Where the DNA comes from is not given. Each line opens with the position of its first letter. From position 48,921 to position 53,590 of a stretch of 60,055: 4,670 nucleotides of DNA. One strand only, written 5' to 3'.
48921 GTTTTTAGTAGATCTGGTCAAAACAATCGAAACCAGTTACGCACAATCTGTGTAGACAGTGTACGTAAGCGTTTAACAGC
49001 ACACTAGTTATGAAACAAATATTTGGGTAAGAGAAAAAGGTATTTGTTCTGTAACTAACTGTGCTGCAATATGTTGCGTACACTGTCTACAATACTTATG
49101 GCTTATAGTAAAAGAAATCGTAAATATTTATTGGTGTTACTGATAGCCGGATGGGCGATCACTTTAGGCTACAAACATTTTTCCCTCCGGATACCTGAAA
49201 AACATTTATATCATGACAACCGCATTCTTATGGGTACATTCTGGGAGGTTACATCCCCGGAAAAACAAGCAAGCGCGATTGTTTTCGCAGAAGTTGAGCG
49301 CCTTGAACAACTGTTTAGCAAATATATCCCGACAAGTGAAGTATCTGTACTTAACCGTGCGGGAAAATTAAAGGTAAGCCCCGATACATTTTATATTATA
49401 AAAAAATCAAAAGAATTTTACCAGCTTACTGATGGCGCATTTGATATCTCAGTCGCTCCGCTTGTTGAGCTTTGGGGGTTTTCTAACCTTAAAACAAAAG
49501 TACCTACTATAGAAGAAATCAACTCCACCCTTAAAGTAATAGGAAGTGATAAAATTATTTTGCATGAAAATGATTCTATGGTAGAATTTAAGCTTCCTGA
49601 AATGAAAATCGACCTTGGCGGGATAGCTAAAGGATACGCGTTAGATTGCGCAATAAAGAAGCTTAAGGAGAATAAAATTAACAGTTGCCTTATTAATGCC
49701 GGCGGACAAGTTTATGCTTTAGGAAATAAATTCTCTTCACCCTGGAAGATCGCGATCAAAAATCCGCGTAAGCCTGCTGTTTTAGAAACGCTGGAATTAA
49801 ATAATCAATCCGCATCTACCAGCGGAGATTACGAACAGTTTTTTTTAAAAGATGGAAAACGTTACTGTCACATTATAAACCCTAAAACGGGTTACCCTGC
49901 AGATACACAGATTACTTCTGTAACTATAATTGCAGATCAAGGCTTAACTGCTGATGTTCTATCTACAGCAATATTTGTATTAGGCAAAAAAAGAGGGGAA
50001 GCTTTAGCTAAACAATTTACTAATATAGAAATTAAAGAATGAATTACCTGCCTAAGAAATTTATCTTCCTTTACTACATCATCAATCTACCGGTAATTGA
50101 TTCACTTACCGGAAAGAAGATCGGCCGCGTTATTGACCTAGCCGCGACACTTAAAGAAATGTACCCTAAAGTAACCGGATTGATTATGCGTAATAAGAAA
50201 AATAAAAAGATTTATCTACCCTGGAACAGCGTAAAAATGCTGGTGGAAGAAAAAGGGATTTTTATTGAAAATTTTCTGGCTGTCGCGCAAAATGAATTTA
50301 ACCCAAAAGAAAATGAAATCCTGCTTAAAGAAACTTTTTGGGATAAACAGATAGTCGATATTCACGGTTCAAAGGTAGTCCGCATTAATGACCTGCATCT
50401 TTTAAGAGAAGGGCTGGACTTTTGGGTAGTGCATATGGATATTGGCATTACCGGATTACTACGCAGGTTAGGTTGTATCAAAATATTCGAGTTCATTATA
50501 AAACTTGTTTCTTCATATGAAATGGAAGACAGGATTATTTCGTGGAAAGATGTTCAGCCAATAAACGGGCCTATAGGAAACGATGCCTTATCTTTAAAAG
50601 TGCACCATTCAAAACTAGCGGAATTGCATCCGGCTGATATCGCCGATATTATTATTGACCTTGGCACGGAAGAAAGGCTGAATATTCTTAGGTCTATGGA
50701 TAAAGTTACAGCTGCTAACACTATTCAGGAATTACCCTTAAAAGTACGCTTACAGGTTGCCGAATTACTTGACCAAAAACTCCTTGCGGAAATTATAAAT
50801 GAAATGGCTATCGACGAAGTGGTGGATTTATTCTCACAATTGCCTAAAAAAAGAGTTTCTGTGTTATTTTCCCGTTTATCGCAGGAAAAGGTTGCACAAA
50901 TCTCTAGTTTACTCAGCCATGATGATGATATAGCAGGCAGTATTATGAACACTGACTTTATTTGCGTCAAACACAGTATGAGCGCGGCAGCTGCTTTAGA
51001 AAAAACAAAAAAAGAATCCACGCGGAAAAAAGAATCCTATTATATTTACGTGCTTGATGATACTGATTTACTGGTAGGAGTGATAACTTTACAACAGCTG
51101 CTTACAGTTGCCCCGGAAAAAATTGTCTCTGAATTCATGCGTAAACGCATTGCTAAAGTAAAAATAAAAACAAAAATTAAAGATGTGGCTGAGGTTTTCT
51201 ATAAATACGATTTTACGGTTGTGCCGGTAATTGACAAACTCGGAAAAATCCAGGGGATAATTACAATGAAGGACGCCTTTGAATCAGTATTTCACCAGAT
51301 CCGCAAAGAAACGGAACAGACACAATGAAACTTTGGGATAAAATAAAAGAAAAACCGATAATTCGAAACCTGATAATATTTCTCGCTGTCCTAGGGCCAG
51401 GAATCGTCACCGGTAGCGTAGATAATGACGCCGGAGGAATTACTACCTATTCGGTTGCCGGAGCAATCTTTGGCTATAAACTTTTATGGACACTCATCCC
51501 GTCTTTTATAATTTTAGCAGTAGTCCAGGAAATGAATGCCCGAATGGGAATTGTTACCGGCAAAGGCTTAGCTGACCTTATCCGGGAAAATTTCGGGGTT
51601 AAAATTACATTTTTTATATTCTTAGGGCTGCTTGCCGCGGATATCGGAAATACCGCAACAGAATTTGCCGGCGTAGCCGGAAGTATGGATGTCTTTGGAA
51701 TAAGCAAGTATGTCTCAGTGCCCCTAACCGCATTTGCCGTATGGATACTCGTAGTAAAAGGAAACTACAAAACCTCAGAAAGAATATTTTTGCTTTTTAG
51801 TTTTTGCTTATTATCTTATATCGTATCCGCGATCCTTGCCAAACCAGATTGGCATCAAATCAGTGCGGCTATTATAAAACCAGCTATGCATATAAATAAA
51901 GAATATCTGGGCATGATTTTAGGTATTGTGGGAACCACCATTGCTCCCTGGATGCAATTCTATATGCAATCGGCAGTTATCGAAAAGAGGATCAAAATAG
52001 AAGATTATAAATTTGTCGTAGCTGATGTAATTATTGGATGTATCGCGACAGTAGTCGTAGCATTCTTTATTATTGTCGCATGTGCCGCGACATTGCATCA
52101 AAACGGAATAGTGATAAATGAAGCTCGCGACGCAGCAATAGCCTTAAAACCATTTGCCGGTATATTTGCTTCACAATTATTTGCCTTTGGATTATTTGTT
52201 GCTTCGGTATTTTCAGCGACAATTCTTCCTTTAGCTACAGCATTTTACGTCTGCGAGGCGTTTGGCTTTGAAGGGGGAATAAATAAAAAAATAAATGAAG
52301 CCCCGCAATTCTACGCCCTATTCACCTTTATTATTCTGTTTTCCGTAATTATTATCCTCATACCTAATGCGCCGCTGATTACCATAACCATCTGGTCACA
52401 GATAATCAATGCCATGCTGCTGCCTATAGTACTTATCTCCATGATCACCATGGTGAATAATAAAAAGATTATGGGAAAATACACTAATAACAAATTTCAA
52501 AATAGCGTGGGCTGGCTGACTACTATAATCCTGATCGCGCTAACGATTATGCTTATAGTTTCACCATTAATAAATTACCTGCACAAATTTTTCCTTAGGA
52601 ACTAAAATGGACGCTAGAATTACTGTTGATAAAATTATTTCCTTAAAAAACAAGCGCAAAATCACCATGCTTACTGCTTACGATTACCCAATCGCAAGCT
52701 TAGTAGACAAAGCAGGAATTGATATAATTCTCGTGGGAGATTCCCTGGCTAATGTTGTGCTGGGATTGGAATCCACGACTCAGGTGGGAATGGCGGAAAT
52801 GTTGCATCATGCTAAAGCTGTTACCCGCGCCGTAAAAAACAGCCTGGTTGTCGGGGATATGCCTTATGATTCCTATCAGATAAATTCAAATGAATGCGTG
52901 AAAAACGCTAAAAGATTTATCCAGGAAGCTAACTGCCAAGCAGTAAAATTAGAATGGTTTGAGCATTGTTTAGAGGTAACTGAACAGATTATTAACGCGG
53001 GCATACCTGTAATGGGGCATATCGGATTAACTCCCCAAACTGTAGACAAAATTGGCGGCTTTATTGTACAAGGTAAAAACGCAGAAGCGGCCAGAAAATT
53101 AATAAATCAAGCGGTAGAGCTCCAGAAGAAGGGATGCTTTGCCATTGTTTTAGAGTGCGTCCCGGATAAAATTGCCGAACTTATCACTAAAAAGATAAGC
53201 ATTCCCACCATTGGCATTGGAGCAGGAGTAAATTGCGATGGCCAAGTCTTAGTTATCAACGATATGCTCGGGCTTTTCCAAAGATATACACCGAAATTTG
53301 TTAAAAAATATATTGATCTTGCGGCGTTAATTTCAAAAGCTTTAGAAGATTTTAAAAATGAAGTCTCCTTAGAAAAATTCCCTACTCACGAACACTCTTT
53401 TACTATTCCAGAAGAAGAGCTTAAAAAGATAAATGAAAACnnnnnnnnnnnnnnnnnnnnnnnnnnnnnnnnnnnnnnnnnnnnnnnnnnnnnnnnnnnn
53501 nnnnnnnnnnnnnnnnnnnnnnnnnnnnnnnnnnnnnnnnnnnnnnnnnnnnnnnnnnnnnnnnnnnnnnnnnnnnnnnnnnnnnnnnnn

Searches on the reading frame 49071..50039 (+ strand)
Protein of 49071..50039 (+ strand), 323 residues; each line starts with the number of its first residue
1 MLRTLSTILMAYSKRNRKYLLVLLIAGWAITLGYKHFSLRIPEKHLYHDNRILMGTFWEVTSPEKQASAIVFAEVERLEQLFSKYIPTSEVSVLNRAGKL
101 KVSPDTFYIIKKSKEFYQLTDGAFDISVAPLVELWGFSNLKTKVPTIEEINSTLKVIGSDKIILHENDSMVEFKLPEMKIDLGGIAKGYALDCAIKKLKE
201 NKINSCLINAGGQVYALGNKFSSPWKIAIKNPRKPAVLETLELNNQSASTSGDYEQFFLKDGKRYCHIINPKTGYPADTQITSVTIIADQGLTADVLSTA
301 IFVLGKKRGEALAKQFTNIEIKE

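Call 80: search_protein_families(library=pfam, proteins=[window:49071-50039:+], max_evalue=0.00001)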
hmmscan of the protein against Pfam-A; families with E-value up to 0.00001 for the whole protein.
window:49071-50039:+ (323 aa): 1 family
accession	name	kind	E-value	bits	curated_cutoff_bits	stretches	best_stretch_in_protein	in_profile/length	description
PF02424.20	ApbE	-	8.8e-91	304.5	25.6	1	54-319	1-262/266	ApbE family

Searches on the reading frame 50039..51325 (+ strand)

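Call 80: search_protein_families(library=pfam, proteins=[window:50039-51325:+], max_evalue=0.00001)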
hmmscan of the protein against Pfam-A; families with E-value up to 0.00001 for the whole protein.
window:50039-51325:+ (429 aa): 2 families
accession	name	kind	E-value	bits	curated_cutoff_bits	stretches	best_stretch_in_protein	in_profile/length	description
PF03448.22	MgtE_N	-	2e-21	76.9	25.9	1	196-297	1-102/102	MgtE intracellular N domain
PF00571.33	CBS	-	6.7e-18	65.2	24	1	363-416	1-54/57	CBS domain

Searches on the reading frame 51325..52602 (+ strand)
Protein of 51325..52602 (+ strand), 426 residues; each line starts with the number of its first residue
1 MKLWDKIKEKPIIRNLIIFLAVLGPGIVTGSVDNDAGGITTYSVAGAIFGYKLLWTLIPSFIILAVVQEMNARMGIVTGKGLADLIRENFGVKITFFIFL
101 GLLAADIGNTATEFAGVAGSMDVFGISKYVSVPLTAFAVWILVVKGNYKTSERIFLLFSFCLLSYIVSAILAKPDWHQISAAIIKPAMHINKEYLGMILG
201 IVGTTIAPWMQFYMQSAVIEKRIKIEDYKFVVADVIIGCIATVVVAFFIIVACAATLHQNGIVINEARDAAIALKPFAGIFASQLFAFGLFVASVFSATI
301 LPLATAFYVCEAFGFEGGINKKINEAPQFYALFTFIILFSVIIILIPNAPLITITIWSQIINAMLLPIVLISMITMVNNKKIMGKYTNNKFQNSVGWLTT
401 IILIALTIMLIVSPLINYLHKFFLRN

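Call 80: search_protein_families(library=pfam, proteins=[window:51325-52602:+], max_evalue=0.00001)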
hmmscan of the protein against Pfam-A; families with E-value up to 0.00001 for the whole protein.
window:51325-52602:+ (426 aa): 1 family
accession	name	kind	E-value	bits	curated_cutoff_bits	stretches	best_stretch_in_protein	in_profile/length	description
PF01566.24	Nramp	-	5e-97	325.6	29.8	1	39-389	1-356/357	Natural resistance-associated macrophage protein-like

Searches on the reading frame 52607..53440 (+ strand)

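Call 80: search_protein_families(library=pfam, proteins=[window:52607-53440:+], max_evalue=0.00001)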
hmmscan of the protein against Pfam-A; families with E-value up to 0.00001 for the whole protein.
window:52607-53440:+ (278 aa): 1 family
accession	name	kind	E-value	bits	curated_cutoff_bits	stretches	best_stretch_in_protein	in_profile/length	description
PF02548.21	Pantoate_transf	-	1.4e-108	362.7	28.7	1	4-260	1-258/259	Ketopantoate hydroxymethyltransferase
